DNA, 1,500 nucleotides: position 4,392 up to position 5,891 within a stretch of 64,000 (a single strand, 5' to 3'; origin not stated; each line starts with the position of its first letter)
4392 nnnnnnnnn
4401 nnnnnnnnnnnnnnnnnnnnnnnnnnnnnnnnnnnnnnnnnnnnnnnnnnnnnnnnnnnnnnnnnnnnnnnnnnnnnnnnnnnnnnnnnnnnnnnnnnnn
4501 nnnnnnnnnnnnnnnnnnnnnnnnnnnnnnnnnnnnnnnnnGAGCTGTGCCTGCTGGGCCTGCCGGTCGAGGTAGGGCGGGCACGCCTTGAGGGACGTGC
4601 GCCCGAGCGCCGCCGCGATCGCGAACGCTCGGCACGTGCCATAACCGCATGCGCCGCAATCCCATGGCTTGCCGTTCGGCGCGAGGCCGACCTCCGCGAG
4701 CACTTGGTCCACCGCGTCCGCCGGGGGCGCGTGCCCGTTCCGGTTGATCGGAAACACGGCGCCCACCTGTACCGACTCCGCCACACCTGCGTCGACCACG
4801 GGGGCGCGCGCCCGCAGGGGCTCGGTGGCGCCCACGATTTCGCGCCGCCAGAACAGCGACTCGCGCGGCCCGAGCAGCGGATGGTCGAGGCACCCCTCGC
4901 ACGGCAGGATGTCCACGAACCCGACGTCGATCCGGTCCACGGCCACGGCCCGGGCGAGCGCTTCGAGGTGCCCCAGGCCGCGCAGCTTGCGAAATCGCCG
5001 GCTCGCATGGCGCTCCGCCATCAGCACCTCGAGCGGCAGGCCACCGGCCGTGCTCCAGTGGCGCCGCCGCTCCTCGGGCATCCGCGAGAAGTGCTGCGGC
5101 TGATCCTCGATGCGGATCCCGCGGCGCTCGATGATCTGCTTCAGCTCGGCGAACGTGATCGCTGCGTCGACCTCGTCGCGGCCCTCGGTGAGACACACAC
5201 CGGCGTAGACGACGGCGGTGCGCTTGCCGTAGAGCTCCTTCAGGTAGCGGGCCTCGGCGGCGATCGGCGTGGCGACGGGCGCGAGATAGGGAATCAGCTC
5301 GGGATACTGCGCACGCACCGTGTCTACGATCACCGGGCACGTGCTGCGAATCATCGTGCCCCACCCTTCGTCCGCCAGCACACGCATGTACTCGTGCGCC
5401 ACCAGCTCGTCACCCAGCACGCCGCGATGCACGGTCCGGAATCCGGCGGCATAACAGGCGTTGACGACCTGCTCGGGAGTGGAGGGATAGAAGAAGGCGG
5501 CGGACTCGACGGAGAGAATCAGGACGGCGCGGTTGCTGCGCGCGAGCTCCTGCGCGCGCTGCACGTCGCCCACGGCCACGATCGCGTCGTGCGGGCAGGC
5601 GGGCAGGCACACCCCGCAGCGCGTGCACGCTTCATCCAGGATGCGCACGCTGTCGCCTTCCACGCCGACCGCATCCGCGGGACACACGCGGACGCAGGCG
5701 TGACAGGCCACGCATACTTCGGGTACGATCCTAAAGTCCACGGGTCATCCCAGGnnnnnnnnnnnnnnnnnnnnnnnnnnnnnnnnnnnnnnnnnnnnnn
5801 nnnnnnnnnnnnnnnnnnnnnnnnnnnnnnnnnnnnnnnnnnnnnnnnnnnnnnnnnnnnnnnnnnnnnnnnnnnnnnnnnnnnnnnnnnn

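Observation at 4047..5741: Diguanylate cyclase fused to ferredoxin, iron-hydrogenase-like and RnfB-type Fe-S domains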

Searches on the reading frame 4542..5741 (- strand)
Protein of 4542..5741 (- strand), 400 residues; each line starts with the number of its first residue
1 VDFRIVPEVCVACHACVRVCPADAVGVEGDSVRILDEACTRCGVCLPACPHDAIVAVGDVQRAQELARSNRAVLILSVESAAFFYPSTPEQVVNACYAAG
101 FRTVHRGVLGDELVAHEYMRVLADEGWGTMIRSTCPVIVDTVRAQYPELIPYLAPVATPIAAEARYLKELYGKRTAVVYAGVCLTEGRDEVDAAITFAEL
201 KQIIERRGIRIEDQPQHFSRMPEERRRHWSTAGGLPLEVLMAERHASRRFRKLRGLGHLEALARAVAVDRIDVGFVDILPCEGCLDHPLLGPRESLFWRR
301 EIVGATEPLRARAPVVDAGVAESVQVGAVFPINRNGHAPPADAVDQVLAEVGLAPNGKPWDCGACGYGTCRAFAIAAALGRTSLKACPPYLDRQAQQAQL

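Call 16: search_solved_structures(query=window:4542-5564:-, max_evalue=10, show_alignments=4)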
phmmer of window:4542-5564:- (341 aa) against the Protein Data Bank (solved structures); distinct sequences matched with E-value up to 10: 17.
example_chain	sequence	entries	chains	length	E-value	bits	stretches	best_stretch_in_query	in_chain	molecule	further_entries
4djd_C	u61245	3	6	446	0.0034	19.8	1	302-338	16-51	Corrinoid/iron-sulfur protein large subunit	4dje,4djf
2h9a_A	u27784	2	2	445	0.017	17.5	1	302-337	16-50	Carbon monoxide dehydrogenase corrinoid/iron-sulfur protein, gamma subunit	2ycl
4c1n_A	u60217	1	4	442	0.018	17.5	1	302-337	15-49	CARBON MONOXIDE DEHYDROGENASE CORRINOID/IRON-SULFUR PROTEIN, GAMMA SUBUNIT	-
8ahx_B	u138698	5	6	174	0.15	14.4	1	302-330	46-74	Ion-translocating oxidoreductase complex subunit B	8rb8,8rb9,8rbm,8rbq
6gm5_A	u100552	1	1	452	0.15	14.4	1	53-115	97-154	Fe-hydrogenase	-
2n0s_A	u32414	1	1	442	0.16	14.3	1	62-115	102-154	Fe-hydrogenase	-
6gm6_A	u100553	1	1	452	0.17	14.2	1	59-115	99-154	Fe-hydrogenase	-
6gm7_A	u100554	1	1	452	0.17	14.2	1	56-115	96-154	Fe-hydrogenase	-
3lx4_A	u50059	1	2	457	0.19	14.1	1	62-115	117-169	Fe-hydrogenase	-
6gl6_A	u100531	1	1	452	0.32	13.3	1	62-115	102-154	Fe-hydrogenase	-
8a6t_A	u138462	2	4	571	0.32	13.3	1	70-150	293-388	Electron bifurcating hydrogenase subunit HydA1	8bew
7p5h_A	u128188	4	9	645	0.44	12.9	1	31-122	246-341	Fe-hydrogenase, subunit alpha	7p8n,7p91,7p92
9fzy_F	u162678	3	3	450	0.5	12.7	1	302-335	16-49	Corrinoid iron-sulfur protein large subunit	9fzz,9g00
2luw_A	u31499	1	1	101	1.1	11.6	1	264-324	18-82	Metalloprotease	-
3pj9_A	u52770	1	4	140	1.1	11.5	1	234-271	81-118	Nucleoside diphosphate kinase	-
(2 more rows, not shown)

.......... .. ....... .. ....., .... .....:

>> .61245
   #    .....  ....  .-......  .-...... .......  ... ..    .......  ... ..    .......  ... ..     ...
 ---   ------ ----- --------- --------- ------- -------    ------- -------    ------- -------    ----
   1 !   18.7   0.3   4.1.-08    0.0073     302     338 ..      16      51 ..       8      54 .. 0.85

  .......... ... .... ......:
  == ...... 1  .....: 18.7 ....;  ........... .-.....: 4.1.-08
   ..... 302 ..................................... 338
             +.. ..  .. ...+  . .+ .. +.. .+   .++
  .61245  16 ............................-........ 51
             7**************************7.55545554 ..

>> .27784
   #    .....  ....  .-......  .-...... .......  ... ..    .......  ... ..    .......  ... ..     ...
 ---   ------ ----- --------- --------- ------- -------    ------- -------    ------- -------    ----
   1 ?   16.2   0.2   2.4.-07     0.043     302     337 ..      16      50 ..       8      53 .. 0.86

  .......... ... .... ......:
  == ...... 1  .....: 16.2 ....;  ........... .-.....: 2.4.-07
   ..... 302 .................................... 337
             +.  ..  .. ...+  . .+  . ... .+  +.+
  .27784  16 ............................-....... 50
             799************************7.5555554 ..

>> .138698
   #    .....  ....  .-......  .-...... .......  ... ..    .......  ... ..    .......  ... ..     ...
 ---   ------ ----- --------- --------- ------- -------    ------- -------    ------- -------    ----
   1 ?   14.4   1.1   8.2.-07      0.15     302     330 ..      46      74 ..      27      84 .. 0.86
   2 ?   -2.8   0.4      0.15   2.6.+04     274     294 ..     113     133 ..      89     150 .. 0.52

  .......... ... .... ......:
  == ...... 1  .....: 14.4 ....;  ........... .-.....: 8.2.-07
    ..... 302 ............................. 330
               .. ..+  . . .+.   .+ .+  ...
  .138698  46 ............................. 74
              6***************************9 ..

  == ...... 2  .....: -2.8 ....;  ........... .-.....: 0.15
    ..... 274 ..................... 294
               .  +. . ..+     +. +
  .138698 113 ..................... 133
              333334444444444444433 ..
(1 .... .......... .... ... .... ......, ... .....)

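Call 23: search_protein_representatives(protein=window:4542-5741:-)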
Query: 400 residues. Proteins with E-value up to 0.001 (for the whole library): 4739; up to 1e-10: 1706; up to 1e-30: 260. The best 150 are listed.
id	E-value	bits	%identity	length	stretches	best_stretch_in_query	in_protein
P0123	7.8e-188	640.9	72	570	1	1-399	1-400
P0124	2.6e-119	415.2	73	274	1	140-397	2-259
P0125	3.0e-110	385.4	73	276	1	1-241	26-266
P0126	3.5e-107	375.3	47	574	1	2-398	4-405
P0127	8.5e-106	370.7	77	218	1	15-230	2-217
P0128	2.4e-102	359.3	50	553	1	23-397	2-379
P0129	1.1e-99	350.6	52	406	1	3-366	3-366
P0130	3.3e-99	349.0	61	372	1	69-334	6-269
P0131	3.3e-90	319.4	72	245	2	183-310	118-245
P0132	1.1e-81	291.4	66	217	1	130-342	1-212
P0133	3.7e-80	286.3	55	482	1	104-398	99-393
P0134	8.7e-78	278.5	75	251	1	172-342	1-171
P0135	1.2e-77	278.1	78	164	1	1-162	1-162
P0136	1.4e-72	261.3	74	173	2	300-393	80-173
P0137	3.6e-72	260.0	53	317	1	113-350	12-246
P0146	2.4e-60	221.0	44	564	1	36-321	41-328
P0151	5.1e-55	203.5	32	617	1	4-391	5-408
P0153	1.6e-52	195.3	39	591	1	8-392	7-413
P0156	5.9e-50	186.8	35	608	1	8-398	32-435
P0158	2.6e-48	181.4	32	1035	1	10-398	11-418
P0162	1.0e-46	176.2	31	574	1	9-396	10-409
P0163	1.2e-46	176.0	31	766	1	10-394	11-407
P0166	5.4e-46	173.8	31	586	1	7-389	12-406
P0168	8.6e-46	173.1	32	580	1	8-387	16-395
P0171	2.0e-45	171.9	29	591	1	6-396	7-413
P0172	4.1e-45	170.9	30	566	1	10-396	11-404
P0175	4.9e-44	167.3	31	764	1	4-396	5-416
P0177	1.1e-43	166.2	31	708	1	8-396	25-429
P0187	3.1e-42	161.4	30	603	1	7-393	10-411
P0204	2.2e-39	152.0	30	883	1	6-394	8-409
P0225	1.6e-37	145.9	31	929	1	9-389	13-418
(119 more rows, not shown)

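Call 46: list_cluster_members(proteins=[P0151, P0153, P0156, P0126, P0128, P0146, P0166, P0168, P0171, P0187])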
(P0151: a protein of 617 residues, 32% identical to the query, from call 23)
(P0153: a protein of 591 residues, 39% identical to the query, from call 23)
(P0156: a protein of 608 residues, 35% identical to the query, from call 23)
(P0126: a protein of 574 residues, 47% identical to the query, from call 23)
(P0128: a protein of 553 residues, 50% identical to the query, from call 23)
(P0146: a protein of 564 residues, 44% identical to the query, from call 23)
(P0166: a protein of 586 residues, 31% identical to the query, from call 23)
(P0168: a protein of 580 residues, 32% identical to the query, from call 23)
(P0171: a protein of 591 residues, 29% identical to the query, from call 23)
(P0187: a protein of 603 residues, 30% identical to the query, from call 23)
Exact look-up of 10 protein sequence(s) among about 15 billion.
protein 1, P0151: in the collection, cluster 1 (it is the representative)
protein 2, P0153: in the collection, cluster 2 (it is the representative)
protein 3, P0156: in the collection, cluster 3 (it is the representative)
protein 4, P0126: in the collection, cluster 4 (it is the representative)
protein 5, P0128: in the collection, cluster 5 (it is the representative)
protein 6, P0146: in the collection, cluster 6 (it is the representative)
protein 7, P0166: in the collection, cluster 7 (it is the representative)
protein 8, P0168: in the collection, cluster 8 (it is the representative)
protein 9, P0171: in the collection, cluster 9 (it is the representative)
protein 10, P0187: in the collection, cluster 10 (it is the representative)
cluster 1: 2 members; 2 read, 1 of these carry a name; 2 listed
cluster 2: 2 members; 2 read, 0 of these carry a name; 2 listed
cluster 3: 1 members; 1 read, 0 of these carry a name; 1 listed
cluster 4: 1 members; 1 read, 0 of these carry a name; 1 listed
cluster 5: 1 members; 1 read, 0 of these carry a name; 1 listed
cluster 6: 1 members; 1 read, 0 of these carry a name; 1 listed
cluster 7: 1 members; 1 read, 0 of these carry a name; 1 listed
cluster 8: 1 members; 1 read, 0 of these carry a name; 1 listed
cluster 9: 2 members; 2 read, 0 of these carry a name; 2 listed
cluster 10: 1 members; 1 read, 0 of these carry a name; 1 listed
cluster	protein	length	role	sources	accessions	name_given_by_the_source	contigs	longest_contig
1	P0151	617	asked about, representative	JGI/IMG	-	diguanylate cyclase (GGDEF)-like protein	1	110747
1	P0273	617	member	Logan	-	-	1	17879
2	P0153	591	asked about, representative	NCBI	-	-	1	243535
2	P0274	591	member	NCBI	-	-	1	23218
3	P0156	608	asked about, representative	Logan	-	-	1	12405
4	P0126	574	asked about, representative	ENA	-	-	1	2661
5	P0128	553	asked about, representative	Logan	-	-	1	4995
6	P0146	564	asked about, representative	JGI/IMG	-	-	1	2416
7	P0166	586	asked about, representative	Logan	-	-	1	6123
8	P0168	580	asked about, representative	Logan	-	-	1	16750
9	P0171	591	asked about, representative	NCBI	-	-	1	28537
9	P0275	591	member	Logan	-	-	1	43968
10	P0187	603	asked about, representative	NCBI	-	-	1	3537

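Call 48: find_encoding_contigs(protein=P0153, flank=10000, max_places=1)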
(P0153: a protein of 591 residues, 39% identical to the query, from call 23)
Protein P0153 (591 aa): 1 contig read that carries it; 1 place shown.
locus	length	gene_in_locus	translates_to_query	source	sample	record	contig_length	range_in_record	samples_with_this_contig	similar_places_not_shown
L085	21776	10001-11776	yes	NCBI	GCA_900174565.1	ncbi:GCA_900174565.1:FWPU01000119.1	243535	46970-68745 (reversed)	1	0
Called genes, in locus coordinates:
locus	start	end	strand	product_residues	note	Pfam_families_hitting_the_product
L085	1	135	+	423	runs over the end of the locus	PF02310:B12-binding, PF04055:Radical_SAM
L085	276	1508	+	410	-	PF00696:AA_kinase, PF22629:ACT_AHAS_ss (faint), PF01842:ACT, PF13740:ACT_6 (faint), PF22468:ACT_9, PF13840:ACT_7, PF01842:ACT, PF22468:ACT_9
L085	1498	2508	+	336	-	PF01118:Semialdhyde_dh, PF02774:Semialdhyde_dhC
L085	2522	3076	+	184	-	PF02663:FmdE, PF01258:zf-dskA_traR (weak)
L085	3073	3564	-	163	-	-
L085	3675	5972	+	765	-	PF00270:DEAD, PF00271:Helicase_C, PF22982:WHD_HRQ1, PF09369:MZB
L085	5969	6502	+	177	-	PF18306:LDcluster4, PF03641:Lysine_decarbox (weak)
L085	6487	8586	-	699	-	PF01926:MMR_HSR1, PF02421:FeoB_N, PF17910:FeoB_Cyto, PF07670:Gate, PF07664:FeoB_C, PF07670:Gate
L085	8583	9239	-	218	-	PF01047:MarR (weak), PF01325:Fe_dep_repress, PF02742:Fe_dep_repr_C, PF04023:FeoA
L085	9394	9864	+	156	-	PF04073:tRNA_edit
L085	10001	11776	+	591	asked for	PF12838:Fer4_7 (weak), PF13187:Fer4_9 (weak), PF13237:Fer4_10, PF02906:Fe_hyd_lg_C, PF04060:FeS, PF00990:GGDEF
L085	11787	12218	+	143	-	PF00293:NUDIX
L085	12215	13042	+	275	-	PF16575:CLP1_P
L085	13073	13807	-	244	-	PF00072:Response_reg, PF04397:LytTR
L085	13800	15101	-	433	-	PF06580:His_kinase, PF02518:HATPase_c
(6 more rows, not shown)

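Call 49: find_encoding_contigs(protein=P0151, flank=10000, max_places=1)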
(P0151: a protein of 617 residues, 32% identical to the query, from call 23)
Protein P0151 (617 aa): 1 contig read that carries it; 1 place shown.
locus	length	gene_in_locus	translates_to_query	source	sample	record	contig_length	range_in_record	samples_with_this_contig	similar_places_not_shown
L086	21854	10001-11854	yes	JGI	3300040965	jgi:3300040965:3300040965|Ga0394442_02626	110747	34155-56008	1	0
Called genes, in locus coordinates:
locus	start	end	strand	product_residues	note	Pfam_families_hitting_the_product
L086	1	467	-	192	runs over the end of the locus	PF00881:Nitroreductase, PF14512:TM1586_NiRdase (weak)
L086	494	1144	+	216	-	PF04542:Sigma70_r2, PF04545:Sigma70_r4, PF08281:Sigma70_r4_2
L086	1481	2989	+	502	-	PF05226:CHASE2, PF00211:Guanylate_cyc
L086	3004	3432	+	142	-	PF00027:cNMP_binding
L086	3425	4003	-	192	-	PF01169:GDT1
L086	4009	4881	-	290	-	PF08282:Hydrolase_3 (faint)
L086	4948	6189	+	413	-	PF00696:AA_kinase, PF22629:ACT_AHAS_ss (faint), PF13399:LytR_C (faint), PF01842:ACT, PF22468:ACT_9, PF13840:ACT_7, PF01842:ACT, PF22468:ACT_9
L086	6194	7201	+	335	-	PF01118:Semialdhyde_dh, PF02774:Semialdhyde_dhC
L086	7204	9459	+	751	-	PF00270:DEAD, PF04851:ResIII, PF00271:Helicase_C, PF22982:WHD_HRQ1, PF09369:MZB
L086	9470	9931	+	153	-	PF02481:DNA_processg_A (faint), PF18306:LDcluster4, PF03641:Lysine_decarbox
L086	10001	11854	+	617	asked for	PF13187:Fer4_9 (weak), PF13237:Fer4_10 (weak), PF02906:Fe_hyd_lg_C, PF04060:FeS (weak), PF00990:GGDEF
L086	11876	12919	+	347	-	PF04055:Radical_SAM, PF13353:Fer4_12 (faint)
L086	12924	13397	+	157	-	PF00293:NUDIX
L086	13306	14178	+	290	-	PF16575:CLP1_P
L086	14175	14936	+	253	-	PF01925:TauE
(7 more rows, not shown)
